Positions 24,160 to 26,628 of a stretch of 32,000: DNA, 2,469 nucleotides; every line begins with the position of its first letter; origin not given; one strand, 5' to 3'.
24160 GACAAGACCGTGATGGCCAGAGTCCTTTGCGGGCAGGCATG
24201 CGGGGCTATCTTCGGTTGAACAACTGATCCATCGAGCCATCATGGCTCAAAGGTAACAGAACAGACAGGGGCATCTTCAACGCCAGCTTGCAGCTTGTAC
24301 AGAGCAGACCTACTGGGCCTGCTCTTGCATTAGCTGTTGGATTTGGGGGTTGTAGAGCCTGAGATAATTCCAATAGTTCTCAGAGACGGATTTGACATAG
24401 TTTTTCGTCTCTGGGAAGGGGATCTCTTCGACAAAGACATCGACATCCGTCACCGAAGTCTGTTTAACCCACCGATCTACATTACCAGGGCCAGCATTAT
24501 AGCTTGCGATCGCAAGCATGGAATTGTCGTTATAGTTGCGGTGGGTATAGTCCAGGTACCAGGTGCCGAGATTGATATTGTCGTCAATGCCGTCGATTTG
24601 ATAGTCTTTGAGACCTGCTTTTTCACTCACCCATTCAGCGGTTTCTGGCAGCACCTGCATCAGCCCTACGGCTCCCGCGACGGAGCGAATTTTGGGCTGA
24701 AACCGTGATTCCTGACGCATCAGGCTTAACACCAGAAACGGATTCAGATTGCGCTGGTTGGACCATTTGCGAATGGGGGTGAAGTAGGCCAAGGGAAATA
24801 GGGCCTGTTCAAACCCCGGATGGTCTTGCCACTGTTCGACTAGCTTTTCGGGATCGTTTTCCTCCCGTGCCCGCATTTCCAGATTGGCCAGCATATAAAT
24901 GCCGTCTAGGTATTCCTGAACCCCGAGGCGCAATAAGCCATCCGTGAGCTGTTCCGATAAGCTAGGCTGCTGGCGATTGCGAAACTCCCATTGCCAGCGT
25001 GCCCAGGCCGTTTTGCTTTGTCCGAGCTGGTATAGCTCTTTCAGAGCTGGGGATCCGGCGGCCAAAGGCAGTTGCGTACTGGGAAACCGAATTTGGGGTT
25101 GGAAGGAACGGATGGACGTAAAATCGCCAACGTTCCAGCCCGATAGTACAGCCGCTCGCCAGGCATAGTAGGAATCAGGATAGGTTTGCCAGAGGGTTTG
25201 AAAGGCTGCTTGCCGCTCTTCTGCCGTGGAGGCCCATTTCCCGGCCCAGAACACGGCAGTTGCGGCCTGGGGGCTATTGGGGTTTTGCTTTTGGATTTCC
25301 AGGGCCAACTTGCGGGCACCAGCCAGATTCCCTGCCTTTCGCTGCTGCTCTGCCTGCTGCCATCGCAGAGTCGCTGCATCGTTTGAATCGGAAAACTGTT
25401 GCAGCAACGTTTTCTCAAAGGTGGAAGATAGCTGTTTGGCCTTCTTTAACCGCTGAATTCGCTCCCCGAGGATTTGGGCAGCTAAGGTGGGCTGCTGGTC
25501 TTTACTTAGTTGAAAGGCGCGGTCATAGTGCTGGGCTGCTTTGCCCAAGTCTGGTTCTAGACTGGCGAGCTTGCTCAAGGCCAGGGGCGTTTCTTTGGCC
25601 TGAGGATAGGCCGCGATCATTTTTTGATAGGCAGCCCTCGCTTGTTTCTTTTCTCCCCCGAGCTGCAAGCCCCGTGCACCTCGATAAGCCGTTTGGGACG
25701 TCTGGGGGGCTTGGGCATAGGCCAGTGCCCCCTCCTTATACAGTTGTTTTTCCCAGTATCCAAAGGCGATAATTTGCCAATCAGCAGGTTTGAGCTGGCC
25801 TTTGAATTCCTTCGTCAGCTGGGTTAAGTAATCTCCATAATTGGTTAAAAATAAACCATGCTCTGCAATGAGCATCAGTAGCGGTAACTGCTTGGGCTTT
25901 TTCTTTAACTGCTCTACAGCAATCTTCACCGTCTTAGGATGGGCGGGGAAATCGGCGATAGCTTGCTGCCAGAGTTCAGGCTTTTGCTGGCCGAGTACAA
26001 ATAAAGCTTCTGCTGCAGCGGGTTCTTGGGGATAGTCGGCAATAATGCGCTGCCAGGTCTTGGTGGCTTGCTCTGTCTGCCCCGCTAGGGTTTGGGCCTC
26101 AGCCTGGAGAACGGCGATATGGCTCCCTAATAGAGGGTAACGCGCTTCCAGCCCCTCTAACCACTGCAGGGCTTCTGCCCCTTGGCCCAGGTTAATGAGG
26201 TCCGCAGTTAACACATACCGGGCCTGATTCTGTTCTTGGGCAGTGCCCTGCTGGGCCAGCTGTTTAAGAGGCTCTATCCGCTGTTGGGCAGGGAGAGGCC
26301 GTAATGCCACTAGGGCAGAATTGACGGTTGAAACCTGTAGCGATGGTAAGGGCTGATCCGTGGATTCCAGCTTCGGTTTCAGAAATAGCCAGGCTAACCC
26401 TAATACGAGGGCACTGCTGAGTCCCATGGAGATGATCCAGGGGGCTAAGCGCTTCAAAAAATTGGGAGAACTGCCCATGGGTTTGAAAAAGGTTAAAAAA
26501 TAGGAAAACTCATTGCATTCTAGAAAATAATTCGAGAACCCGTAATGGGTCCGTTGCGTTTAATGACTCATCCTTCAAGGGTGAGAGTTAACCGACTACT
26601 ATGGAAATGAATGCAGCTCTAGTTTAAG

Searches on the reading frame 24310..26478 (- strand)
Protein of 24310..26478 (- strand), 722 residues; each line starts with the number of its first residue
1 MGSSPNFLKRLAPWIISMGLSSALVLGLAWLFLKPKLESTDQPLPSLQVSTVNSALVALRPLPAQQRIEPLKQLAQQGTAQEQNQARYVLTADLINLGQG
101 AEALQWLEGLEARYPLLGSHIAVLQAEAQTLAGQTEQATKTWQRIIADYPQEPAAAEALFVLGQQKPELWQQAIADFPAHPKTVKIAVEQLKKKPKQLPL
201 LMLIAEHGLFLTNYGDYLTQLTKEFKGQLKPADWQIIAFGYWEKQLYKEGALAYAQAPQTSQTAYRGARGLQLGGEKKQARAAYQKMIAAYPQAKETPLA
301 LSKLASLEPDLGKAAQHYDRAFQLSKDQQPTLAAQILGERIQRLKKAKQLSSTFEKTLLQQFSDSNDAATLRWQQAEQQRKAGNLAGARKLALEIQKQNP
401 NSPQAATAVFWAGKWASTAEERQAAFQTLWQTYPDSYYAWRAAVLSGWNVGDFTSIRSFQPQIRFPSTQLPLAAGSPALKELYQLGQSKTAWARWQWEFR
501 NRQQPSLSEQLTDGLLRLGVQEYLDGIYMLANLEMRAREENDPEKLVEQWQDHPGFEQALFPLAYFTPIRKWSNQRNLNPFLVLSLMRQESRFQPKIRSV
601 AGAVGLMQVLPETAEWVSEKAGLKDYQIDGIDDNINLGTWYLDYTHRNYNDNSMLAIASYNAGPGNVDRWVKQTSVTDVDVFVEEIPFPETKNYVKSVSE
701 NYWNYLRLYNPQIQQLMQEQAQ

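Call 7: search_protein_families(library=pfam, proteins=[window:24310-26478:-], max_evalue=0.01)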
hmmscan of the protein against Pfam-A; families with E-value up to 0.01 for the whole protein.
window:24310-26478:- (722 aa): 3 families
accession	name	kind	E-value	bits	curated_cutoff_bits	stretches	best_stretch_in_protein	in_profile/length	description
PF01464.25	SLT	-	8.9e-30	103.1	21.3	1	568-675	2-109/117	Transglycosylase SLT domain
PF13174.12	TPR_6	-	5.5e-10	39.7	26.3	1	124-151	5-32/33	Tetratricopeptide repeat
PF13428.12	TPR_14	-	0.00048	21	23.5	0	371-406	3-38/44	Tetratricopeptide repeat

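Call 8: search_protein_families(library=ncbifam, proteins=[window:24310-26478:-], max_evalue=0.01)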
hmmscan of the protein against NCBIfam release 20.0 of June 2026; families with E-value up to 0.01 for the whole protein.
window:24310-26478:- (722 aa): 7 families
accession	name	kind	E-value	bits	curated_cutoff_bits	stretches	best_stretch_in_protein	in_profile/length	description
NF047373.1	BB0259_flg_lyt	exception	2.8e-49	168.5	234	1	416-711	412-694/705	flagellar assembly lytic transglycosylase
NF008631.0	PRK11619.1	equivalog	2.3e-35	122.1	536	1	560-719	474-637/644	murein transglycosylase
TIGR02795.1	tol_pal_ybgF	equivalog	1.1e-09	38.9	90.1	1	126-166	46-86/119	tol-pal system protein YbgF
NF008670.0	PRK11671.1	equivalog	8e-09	35.1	375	1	565-674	192-313/359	membrane-bound lytic murein transglycosylase MltC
NF008050.0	PRK10783.1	equivalog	1.2e-08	33.7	508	1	574-696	113-235/457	murein transglycosylase D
TIGR03302.1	OM_YfiO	subfamily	2.1e-06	27.4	81.4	1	77-193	26-140/239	outer membrane protein assembly factor BamD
NF008112.0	PRK10859.1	equivalog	4.1e-05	22.2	354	1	582-667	305-390/483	membrane-bound lytic murein transglycosylase MltF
